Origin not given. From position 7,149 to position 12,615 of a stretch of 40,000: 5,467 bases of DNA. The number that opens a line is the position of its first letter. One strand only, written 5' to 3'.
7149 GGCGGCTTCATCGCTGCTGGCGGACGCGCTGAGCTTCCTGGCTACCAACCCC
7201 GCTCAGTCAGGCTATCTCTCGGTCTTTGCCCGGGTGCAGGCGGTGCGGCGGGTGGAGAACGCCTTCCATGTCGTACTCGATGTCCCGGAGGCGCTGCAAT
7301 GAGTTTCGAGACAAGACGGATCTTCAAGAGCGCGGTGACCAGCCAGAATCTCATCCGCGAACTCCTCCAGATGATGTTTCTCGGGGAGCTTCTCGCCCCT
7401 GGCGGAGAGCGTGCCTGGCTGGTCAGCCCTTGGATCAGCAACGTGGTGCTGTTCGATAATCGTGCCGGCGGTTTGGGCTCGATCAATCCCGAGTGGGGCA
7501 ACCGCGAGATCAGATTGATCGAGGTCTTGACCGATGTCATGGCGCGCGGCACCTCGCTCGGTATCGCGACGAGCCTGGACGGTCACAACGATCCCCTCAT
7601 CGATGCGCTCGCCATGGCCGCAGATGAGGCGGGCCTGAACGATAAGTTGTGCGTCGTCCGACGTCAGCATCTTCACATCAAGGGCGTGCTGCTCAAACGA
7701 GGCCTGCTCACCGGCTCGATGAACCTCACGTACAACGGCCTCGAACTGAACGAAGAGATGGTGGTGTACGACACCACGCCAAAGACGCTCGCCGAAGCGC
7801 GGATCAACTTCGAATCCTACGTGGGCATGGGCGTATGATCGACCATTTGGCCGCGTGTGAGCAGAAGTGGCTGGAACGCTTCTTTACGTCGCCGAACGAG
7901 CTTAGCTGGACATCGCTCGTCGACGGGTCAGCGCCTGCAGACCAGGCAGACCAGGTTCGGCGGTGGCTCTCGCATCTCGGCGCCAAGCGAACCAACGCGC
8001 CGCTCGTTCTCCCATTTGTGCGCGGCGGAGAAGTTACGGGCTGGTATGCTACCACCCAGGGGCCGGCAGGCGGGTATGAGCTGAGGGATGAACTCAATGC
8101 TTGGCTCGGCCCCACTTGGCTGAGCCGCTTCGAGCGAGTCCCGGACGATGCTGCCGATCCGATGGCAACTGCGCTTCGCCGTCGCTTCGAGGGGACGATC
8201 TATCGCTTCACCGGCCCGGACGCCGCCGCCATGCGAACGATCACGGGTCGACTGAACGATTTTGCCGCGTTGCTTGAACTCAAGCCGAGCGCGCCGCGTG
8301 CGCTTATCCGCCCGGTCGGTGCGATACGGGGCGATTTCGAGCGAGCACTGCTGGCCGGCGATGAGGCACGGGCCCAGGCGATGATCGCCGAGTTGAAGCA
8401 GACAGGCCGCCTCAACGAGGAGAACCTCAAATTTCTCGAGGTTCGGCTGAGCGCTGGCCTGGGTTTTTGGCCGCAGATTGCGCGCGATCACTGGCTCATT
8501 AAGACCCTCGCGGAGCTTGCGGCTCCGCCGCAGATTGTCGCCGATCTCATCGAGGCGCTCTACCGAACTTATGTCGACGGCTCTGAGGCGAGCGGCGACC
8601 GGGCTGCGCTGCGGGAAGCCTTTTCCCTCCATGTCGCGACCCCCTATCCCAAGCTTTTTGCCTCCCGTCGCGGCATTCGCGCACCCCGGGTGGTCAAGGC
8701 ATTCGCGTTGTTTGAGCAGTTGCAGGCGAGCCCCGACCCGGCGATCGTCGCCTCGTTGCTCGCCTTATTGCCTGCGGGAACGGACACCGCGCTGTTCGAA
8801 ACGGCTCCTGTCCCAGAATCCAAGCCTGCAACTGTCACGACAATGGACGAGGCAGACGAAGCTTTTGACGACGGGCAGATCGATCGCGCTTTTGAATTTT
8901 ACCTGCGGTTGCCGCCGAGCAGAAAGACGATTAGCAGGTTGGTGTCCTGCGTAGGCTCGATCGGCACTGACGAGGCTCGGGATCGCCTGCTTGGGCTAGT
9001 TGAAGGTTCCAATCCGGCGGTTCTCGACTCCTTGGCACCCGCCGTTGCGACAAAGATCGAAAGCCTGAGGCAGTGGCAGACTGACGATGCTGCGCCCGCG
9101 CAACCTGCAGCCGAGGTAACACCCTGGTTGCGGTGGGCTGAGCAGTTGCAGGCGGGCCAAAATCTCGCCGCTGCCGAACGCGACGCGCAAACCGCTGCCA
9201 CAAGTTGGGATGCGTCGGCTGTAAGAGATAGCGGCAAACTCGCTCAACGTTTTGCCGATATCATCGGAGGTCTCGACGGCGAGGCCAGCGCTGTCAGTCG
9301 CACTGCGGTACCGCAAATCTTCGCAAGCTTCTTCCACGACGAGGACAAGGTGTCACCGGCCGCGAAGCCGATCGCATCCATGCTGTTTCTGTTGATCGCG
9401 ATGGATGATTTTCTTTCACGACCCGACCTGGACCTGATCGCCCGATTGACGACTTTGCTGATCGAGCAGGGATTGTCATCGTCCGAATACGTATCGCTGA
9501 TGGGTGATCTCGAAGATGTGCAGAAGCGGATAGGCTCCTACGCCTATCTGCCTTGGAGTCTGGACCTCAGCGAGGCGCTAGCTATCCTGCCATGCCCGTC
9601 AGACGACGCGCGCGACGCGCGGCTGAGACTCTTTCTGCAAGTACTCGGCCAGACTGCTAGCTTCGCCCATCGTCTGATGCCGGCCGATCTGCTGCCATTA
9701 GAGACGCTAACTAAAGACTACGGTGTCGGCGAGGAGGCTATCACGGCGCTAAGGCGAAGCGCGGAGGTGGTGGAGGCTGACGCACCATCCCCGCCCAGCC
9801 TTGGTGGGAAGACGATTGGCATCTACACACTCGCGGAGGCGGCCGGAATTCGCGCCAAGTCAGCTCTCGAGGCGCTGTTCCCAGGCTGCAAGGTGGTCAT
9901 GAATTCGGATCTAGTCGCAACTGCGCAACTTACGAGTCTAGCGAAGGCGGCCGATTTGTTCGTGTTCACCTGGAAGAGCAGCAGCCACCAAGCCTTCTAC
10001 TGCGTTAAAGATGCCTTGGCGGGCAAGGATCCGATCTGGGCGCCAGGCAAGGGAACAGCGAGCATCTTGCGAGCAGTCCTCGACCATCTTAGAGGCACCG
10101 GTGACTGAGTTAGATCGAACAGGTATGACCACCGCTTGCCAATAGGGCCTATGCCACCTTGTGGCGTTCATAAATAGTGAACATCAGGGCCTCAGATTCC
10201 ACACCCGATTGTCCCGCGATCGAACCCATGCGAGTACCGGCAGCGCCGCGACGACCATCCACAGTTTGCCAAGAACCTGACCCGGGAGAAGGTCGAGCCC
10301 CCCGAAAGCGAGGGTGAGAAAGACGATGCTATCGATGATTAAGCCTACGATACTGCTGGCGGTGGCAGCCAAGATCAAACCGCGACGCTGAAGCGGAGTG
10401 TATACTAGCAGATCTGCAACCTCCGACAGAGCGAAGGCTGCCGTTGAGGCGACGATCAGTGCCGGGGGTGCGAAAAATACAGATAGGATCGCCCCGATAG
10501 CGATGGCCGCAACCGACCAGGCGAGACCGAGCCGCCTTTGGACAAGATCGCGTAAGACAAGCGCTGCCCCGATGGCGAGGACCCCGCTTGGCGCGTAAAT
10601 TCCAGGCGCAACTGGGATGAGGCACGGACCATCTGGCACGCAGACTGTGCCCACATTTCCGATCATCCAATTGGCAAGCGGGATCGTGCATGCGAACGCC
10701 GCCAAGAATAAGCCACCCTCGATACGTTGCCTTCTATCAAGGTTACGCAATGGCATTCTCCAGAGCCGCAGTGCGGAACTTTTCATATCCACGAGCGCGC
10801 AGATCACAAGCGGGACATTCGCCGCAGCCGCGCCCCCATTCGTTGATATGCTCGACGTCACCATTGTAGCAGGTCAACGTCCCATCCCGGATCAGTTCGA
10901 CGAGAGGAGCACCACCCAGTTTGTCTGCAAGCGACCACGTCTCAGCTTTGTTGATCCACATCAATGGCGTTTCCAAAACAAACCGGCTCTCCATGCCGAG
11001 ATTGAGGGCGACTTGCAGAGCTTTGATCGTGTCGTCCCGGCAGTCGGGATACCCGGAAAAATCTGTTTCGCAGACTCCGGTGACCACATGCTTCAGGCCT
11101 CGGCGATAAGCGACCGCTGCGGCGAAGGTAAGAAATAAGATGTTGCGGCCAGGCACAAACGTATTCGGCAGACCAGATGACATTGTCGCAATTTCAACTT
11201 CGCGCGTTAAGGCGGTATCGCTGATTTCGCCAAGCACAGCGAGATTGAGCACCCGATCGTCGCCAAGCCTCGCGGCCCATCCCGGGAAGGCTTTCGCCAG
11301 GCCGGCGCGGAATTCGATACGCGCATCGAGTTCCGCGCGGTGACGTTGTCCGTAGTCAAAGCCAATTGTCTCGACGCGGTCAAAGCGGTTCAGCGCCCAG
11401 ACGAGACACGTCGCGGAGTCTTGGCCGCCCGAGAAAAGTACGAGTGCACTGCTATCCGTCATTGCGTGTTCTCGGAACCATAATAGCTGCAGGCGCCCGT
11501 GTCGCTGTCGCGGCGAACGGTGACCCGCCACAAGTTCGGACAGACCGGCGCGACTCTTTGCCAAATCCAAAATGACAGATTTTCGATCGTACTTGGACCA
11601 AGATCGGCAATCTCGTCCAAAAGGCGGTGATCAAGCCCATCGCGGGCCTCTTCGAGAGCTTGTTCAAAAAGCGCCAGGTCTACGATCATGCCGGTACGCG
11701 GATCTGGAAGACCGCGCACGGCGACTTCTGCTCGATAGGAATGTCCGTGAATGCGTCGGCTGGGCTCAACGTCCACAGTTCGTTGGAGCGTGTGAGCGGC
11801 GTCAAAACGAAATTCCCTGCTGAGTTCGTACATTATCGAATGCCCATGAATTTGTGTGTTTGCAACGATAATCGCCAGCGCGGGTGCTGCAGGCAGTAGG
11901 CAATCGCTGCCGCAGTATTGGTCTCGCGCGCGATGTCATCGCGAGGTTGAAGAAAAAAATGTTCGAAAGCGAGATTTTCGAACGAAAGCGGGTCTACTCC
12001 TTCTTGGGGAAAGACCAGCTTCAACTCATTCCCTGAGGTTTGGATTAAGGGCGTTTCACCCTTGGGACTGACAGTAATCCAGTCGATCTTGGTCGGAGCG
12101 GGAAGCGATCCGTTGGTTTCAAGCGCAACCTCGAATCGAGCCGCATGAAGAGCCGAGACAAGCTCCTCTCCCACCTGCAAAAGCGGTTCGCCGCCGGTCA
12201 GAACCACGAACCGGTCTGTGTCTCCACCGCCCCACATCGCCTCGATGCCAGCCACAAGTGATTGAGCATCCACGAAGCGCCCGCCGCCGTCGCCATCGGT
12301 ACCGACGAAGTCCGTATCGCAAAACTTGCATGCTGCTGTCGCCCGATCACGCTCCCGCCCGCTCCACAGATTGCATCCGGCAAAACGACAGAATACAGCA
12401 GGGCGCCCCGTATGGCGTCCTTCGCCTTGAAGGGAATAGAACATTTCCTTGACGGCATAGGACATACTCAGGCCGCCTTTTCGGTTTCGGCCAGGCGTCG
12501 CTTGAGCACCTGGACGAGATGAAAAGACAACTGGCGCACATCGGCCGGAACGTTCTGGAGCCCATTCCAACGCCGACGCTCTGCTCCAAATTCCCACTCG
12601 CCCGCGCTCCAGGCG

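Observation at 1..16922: Convergent two-operon island: a variant 7-deazaguanine DNA modification/restriction (Dpd-like) system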

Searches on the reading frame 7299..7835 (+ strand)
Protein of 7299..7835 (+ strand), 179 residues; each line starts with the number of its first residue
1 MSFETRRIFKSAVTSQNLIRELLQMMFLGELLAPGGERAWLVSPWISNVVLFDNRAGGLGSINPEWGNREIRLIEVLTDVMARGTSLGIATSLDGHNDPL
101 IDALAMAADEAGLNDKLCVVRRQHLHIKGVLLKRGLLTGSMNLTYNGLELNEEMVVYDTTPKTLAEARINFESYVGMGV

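Call 4: search_protein_families(library=ncbifam, proteins=[window:7299-7835:+], max_evalue=0.01)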
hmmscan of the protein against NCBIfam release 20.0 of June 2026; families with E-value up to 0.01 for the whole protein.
window:7299-7835:+ (179 aa): 1 family
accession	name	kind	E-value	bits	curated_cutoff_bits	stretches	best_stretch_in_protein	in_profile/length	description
NF041068.1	DpdK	equivalog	6.2e-58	195.1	100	1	6-174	1-166/167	phospholipase D-like domain-containing protein DpdK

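Call 5: search_protein_families(library=padloc, proteins=[window:7299-7835:+], max_evalue=0.01)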
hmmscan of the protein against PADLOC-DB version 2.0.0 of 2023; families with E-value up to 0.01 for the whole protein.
window:7299-7835:+ (179 aa): 7 families
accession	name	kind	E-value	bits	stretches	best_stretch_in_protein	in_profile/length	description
PDLC02901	DpdK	-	5e-48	161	1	4-173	2-167/173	DpdK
PDLC02899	DpdK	-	2e-29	100.9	1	5-172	6-168/247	DpdK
PDLC02902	DpdK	-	7.5e-18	63.1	1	40-171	2-129/137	DpdK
PDLC02900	DpdK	-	3.5e-08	31.8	1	22-159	27-156/181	DpdK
PDLC02614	DrmC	-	3.5e-07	28.1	1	73-157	49-134/153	DrmC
PDLC03829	ZacB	-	0.0012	15.8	1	108-161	283-337/586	-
PDLC02835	DpdD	-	0.0092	12.2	1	33-73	460-500/764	DpdD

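Call 11: search_protein_families(library=pfam, proteins=[window:7299-7835:+], max_evalue=0.01)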
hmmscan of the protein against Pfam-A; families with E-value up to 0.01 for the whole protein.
window:7299-7835:+ (179 aa): 1 family
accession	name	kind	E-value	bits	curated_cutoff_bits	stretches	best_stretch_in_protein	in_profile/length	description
PF13091.12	PLDc_2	-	1.2e-07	32.1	27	1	76-173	28-130/132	PLD-like domain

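Call 33: find_encoding_contigs(protein=window:7299-7835:+, flank=10000, max_places=3)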
Protein window:7299-7835:+ (179 aa): no gene with exactly this product is on record in the collection.

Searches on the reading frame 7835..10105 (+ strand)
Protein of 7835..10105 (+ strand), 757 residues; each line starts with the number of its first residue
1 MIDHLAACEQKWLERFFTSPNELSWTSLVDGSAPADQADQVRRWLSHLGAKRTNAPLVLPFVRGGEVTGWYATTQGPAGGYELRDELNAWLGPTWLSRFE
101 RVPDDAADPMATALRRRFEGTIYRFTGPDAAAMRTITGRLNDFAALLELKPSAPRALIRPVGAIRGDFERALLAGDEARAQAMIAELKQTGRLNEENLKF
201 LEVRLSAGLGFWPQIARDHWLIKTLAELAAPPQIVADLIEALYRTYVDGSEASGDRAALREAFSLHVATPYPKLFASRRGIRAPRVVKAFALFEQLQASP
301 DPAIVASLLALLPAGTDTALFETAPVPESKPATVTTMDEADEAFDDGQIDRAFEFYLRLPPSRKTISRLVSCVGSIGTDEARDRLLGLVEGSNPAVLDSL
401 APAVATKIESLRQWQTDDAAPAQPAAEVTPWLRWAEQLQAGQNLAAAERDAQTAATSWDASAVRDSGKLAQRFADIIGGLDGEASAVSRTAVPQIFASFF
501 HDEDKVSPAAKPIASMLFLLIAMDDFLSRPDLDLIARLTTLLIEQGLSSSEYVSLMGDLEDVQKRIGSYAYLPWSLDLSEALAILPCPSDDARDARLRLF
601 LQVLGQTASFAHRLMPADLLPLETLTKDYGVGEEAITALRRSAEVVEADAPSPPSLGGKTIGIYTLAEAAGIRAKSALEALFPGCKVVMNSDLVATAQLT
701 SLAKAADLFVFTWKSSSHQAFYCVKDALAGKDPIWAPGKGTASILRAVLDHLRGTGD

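Call 4: search_protein_families(library=ncbifam, proteins=[window:7835-10105:+], max_evalue=0.01)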
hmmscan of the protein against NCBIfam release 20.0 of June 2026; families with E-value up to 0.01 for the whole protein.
window:7835-10105:+ (757 aa): 1 family
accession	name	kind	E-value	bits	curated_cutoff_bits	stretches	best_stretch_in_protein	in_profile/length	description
NF041061.1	DpdD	equivalog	1.1e-185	619.5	300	1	13-747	1-704/704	protein DpdD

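Call 5: search_protein_families(library=padloc, proteins=[window:7835-10105:+], max_evalue=0.01)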
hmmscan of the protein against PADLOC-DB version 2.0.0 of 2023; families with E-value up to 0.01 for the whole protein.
window:7835-10105:+ (757 aa): 12 families
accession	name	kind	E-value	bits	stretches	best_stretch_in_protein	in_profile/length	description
PDLC02836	DpdD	-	1.1e-72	243.6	1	9-753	6-750/753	DpdD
PDLC02835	DpdD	-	1.1e-55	187.3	1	13-750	14-761/764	DpdD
PDLC02839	DpdD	-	4.9e-49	165.6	1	10-753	8-670/676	DpdD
PDLC02824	DpdD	-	5.7e-48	161.4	2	6-315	13-324/753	DpdD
PDLC02826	DpdD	-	5.1e-47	158.5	2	405-752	390-727/729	DpdD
PDLC02833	DpdD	-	3.1e-41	139.6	2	11-290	12-288/773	DpdD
PDLC02832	DpdD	-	6e-32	108.8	2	490-751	478-731/733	DpdD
PDLC02834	DpdD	-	1.2e-27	94.7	2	429-752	391-708/712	DpdD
PDLC02829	DpdD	-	1.7e-22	77.9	2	15-367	11-351/714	DpdD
PDLC02837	DpdD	-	3.3e-20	70.6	1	655-749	52-144/148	DpdD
PDLC02825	DpdD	-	3.1e-18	63.9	2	493-750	460-707/714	DpdD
PDLC02831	DpdD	-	1.8e-14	51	1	660-752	664-754/755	DpdD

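Call 11: search_protein_families(library=pfam, proteins=[window:7835-10105:+], max_evalue=0.01)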
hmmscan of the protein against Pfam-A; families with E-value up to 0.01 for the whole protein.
window:7835-10105:+ (757 aa): 0 families

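Call 34: find_encoding_contigs(protein=window:7835-10105:+, flank=10000, max_places=3)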
Protein window:7835-10105:+ (757 aa): no gene with exactly this product is on record in the collection.

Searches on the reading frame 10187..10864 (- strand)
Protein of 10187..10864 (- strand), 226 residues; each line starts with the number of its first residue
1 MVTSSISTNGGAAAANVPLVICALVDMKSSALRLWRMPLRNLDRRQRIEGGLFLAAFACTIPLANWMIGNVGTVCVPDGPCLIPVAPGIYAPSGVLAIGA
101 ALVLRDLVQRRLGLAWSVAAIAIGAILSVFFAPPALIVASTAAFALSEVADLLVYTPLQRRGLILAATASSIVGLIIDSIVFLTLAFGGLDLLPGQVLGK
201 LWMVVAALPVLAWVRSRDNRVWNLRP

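Call 4: search_protein_families(library=ncbifam, proteins=[window:10187-10864:-], max_evalue=0.01)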
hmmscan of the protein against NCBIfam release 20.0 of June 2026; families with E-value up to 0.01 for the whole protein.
window:10187-10864:- (226 aa): 2 families
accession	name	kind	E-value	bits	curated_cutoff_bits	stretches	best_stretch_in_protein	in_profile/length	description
TIGR00697.1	TIGR00697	equivalog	2.6e-10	40.4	50.95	1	107-192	75-163/201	queuosine precursor transporter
NF008406.0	PRK11212.1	equivalog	6e-05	22.7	252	1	136-187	111-163/221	7-cyano-7-deazaguanine/7-aminomethyl-7-deazaguanine transporter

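Call 5: search_protein_families(library=padloc, proteins=[window:10187-10864:-], max_evalue=0.01)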
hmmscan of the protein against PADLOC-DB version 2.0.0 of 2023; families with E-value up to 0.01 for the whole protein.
window:10187-10864:- (226 aa): 0 families

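Call 7: search_protein_families(library=ncbifam, proteins=[window:10187-10780:-], max_evalue=0.001)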
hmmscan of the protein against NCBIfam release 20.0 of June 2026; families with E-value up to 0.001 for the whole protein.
window:10187-10780:- (198 aa): 2 families
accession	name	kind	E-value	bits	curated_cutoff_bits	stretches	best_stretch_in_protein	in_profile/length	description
TIGR00697.1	TIGR00697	equivalog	2.3e-10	40.6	50.95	1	78-164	74-163/201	queuosine precursor transporter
NF008406.0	PRK11212.1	equivalog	4.9e-05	23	252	1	108-160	111-164/221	7-cyano-7-deazaguanine/7-aminomethyl-7-deazaguanine transporter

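Call 11: search_protein_families(library=pfam, proteins=[window:10187-10864:-], max_evalue=0.01)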
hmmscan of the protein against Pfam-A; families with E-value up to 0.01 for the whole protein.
window:10187-10864:- (226 aa): 1 family
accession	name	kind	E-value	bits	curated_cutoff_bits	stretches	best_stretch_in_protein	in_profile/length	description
PF02592.20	Vut_1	-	4.3e-10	40.6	27.2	1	124-213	56-151/152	Putative vitamin uptake transporter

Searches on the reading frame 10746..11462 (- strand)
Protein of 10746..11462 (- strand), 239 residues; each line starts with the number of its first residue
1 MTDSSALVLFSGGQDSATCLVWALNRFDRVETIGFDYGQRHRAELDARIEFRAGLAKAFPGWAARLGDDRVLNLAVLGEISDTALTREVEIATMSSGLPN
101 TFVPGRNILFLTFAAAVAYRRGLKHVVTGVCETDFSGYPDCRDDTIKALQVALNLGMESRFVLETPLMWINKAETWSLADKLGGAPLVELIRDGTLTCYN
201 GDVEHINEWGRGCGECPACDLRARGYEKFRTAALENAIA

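Call 7: search_protein_families(library=ncbifam, proteins=[window:10746-11462:-], max_evalue=0.001)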
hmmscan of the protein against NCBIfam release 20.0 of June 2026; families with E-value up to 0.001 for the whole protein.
window:10746-11462:- (239 aa): 2 families
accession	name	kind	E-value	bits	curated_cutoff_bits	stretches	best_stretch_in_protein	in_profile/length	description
NF008317.0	PRK11106.1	equivalog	2.9e-76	255.9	378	1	5-231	3-215/231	7-cyano-7-deazaguanine synthase QueC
TIGR00364.1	TIGR00364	equivalog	2.7e-61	206.6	150.3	1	6-222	1-201/201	7-cyano-7-deazaguanine synthase QueC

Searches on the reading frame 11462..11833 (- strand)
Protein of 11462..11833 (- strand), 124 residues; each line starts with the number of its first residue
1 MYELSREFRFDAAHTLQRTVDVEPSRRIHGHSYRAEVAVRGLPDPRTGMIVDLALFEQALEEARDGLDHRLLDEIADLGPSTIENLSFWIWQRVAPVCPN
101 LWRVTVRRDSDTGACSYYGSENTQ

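Call 7: search_protein_families(library=ncbifam, proteins=[window:11462-11833:-], max_evalue=0.001)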
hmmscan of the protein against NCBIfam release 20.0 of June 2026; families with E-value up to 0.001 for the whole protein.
window:11462-11833:- (124 aa): 2 families
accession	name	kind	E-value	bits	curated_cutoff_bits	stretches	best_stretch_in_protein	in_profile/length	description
TIGR00039.1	6PTHBS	subfamily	1.2e-21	77.2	125.5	1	1-117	1-119/124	6-pyruvoyl tetrahydropterin synthase/6-carboxytetrahydropterin synthase family protein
TIGR03367.1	queuosine_QueD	equivalog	5.2e-19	68.4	89.25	1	3-95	1-91/92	6-carboxytetrahydropterin synthase QueD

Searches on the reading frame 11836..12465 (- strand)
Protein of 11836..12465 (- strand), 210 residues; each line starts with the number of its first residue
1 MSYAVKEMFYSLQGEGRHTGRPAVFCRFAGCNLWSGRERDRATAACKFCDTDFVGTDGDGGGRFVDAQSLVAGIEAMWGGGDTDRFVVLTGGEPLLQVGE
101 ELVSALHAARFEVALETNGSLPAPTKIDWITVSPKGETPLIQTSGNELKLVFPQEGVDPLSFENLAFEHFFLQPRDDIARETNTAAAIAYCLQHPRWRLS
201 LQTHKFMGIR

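Call 7: search_protein_families(library=ncbifam, proteins=[window:11836-12465:-], max_evalue=0.001)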
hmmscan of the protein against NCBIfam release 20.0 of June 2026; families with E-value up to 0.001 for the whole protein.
window:11836-12465:- (210 aa): 6 families
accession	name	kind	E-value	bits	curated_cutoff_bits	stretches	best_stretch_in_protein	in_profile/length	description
TIGR04508.1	queE_Cx14CxxC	equivalog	2.9e-101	337.6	240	1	3-210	1-208/208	7-carboxy-7-deazaguanine synthase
TIGR04322.1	rSAM_QueE_Ecoli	equivalog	5.9e-20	71.7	200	1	9-209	1-214/215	7-carboxy-7-deazaguanine synthase QueE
TIGR03963.1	rSAM_QueE_Clost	equivalog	2e-16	60.3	260.1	1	3-122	1-105/219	putative 7-carboxy-7-deazaguanine synthase QueE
TIGR04349.1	rSAM_QueE_gams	hypoth_equivalog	3e-16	59.7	300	1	5-122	3-101/210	7-carboxy-7-deazaguanine synthase QueE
TIGR03365.1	Bsubt_queE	equivalog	2.2e-14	53.6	206.1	1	5-149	5-141/238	7-carboxy-7-deazaguanine synthase QueE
TIGR02495.1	NrdG2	equivalog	2.7e-05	23.6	131.15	1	86-124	65-104/193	anaerobic ribonucleoside-triphosphate reductase activating protein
